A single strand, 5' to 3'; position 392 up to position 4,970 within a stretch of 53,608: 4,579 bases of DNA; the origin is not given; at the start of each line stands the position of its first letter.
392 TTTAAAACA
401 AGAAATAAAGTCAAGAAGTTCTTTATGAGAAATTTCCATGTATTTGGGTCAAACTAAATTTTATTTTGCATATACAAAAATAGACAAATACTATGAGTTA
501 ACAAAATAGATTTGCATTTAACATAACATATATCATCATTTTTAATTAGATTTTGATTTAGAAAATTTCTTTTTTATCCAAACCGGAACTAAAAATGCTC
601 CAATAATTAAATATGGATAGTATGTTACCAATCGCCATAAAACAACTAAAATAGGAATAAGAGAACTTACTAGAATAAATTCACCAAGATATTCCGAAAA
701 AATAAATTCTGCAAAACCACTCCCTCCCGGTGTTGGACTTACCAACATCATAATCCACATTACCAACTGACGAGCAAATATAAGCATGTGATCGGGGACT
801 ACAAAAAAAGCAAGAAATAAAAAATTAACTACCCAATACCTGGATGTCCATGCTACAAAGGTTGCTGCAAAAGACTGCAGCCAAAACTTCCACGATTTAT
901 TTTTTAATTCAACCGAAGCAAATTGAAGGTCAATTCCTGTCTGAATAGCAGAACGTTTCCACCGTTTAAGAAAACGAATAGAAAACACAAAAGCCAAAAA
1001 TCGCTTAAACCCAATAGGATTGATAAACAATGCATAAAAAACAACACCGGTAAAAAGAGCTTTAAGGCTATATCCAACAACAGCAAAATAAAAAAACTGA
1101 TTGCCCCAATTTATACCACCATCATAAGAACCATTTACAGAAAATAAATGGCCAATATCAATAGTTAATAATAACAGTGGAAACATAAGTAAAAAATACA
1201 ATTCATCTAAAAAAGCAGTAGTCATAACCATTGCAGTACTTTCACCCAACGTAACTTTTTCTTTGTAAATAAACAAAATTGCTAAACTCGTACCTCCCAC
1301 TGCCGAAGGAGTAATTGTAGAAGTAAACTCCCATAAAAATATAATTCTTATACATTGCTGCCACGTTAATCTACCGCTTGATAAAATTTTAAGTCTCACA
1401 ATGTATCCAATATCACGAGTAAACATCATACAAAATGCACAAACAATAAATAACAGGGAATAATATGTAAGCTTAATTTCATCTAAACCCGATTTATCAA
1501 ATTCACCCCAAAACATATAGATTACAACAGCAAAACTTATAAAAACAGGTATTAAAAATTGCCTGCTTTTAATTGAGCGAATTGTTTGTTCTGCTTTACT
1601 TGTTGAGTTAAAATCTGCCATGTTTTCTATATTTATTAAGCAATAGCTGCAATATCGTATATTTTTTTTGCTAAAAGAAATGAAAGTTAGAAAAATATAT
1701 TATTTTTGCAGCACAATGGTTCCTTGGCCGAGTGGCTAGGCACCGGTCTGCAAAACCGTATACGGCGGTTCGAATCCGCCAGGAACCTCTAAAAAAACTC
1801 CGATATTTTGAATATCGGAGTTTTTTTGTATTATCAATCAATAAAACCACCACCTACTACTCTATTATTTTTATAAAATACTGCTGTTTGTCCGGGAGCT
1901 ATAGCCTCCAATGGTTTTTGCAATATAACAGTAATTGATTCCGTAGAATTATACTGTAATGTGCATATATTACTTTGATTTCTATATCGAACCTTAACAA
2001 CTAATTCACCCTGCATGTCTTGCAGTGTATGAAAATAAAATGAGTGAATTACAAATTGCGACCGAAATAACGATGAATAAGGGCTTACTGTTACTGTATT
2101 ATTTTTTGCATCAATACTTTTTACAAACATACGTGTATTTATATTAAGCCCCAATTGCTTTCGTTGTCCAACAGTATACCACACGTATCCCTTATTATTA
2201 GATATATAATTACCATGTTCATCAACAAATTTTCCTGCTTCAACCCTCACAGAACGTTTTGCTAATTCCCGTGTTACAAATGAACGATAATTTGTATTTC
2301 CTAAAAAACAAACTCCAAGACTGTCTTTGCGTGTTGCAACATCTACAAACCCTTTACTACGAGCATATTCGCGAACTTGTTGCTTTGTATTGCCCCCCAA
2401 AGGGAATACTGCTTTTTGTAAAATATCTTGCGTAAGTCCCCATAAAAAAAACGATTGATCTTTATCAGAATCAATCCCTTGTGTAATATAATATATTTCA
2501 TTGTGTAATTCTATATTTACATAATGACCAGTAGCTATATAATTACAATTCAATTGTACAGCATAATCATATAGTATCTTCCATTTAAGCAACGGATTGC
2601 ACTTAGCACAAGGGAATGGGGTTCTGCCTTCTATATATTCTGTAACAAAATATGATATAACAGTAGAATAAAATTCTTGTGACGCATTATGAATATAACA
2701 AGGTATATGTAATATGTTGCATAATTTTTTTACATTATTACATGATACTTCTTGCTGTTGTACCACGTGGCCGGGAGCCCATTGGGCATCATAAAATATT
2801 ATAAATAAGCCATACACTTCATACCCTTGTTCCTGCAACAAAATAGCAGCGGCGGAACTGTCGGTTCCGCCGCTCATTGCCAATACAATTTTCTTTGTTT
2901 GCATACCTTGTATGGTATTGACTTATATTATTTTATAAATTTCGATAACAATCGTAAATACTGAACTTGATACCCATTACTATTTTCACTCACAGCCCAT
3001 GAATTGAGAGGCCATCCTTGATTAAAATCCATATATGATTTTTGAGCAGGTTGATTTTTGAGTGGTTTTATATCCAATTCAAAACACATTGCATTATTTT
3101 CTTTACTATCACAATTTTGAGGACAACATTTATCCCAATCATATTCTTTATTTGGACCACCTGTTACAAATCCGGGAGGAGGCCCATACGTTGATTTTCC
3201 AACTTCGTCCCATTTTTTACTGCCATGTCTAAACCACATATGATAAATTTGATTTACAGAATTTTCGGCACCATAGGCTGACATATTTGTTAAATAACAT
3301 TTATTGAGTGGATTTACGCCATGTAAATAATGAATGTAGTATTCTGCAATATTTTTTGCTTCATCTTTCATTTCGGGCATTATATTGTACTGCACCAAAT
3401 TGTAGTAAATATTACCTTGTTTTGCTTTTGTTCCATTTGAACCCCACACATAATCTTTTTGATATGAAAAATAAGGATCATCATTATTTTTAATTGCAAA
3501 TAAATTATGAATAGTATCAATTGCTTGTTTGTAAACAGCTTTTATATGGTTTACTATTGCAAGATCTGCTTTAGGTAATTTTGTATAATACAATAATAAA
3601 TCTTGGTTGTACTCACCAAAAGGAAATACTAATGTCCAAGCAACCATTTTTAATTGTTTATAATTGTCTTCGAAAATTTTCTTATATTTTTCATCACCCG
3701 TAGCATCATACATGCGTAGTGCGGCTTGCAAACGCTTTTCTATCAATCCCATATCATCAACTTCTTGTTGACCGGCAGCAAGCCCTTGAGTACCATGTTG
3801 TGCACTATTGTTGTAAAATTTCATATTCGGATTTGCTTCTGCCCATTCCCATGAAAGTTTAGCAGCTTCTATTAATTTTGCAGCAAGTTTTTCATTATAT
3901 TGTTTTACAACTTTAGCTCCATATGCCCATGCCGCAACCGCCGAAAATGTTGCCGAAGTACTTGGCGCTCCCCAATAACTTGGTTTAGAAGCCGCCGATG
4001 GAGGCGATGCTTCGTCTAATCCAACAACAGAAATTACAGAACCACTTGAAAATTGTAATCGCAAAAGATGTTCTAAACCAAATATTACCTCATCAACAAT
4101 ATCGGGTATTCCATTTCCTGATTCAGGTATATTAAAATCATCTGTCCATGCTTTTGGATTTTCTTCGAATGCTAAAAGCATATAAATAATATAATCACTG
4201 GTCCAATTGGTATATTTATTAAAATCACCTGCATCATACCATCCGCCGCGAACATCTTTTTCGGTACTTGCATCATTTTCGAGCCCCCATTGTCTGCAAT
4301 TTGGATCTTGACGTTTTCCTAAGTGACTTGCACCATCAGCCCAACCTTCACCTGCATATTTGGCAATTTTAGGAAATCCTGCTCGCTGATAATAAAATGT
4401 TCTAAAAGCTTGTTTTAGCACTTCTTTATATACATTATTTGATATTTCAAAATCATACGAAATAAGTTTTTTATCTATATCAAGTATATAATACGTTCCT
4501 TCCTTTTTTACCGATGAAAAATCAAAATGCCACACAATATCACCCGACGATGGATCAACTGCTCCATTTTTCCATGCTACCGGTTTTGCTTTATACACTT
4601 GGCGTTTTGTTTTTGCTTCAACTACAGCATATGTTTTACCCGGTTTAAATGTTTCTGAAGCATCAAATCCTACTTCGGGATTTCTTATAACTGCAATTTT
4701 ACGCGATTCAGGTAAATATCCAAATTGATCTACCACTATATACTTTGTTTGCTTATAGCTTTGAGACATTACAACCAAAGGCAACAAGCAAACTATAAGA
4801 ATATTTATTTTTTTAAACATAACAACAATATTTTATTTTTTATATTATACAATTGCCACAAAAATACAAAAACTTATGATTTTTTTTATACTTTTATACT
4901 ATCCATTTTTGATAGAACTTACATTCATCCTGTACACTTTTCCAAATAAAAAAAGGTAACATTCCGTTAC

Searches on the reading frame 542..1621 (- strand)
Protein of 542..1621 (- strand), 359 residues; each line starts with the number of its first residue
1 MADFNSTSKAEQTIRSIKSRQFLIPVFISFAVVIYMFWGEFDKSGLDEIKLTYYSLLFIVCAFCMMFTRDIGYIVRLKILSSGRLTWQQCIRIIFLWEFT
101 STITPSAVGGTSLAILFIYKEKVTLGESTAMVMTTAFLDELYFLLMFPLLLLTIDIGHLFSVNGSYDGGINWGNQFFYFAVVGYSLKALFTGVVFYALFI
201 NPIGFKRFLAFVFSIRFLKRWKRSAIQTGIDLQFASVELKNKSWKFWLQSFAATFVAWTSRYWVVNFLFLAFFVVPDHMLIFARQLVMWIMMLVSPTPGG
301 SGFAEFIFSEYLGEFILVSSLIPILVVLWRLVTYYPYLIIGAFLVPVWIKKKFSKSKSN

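Call 5: search_protein_families(library=pfam, proteins=[window:542-1621:-], max_evalue=0.001)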
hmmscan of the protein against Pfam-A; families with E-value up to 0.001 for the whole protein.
window:542-1621:- (359 aa): 1 family
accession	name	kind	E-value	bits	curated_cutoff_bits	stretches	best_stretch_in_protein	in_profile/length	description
PF03706.18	LPG_synthase_TM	-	1.3e-24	87.7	33.4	1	24-341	3-302/302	Lysylphosphatidylglycerol synthase TM region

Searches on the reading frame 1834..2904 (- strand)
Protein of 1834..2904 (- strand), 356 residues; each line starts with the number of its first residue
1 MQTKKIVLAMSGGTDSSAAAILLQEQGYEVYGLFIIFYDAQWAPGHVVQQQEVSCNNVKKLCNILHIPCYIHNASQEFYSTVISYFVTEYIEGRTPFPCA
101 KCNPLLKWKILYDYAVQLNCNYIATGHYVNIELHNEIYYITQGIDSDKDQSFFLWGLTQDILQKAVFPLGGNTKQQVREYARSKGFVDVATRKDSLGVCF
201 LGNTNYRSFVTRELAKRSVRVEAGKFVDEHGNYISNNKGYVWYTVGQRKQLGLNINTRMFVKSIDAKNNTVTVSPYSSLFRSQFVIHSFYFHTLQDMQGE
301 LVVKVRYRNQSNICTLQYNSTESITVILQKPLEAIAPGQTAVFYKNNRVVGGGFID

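Call 5: search_protein_families(library=pfam, proteins=[window:1834-2904:-], max_evalue=0.001)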
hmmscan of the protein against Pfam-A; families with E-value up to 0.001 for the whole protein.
window:1834-2904:- (356 aa): 4 families
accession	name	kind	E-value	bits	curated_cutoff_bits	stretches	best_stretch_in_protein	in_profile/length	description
PF03054.22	tRNA_Me_trans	-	1.2e-59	201.8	20.6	1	4-202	1-201/202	tRNA methyl transferase HUP domain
PF20258.4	tRNA_Me_trans_C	-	4.1e-17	62.7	20.6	1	288-355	8-77/77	Aminomethyltransferase beta-barrel domain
PF20259.3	tRNA_Me_trans_M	-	4.2e-12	45.9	27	1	216-274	5-65/66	tRNA methyl transferase PRC-barrel domain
PF01171.26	ATP_bind_3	-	0.00045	20.4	27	0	5-76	1-68/182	PP-loop family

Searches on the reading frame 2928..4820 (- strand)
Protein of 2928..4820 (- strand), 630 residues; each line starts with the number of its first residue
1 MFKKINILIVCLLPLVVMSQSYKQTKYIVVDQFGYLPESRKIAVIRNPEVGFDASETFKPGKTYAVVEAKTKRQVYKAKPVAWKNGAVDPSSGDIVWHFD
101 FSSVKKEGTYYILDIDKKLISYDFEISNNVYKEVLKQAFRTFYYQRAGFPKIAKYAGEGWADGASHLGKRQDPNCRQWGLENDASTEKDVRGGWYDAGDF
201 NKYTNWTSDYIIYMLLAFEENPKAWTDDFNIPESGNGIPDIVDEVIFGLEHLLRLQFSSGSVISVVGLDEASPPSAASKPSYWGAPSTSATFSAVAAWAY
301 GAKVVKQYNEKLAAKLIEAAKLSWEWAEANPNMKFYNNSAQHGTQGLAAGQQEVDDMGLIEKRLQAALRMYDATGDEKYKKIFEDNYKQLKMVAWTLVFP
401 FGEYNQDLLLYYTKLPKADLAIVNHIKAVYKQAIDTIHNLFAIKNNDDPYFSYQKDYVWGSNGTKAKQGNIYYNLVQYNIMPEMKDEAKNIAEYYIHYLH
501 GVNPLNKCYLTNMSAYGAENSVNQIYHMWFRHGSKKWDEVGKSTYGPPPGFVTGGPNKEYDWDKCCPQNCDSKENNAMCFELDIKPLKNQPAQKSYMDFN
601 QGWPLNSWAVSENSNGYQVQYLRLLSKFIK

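Call 5: search_protein_families(library=pfam, proteins=[window:2928-4820:-], max_evalue=0.001)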
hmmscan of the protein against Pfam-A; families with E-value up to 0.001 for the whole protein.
window:2928-4820:- (630 aa): 2 families
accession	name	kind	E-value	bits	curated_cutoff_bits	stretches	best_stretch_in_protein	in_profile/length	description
PF00759.25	Glyco_hydro_9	-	3.3e-49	168.8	27.7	1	131-614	1-438/444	Glycosyl hydrolase family 9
PF02927.20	CelD_N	-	1.1e-16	61.7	24.6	1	24-112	2-79/86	Cellulase N-terminal ig-like domain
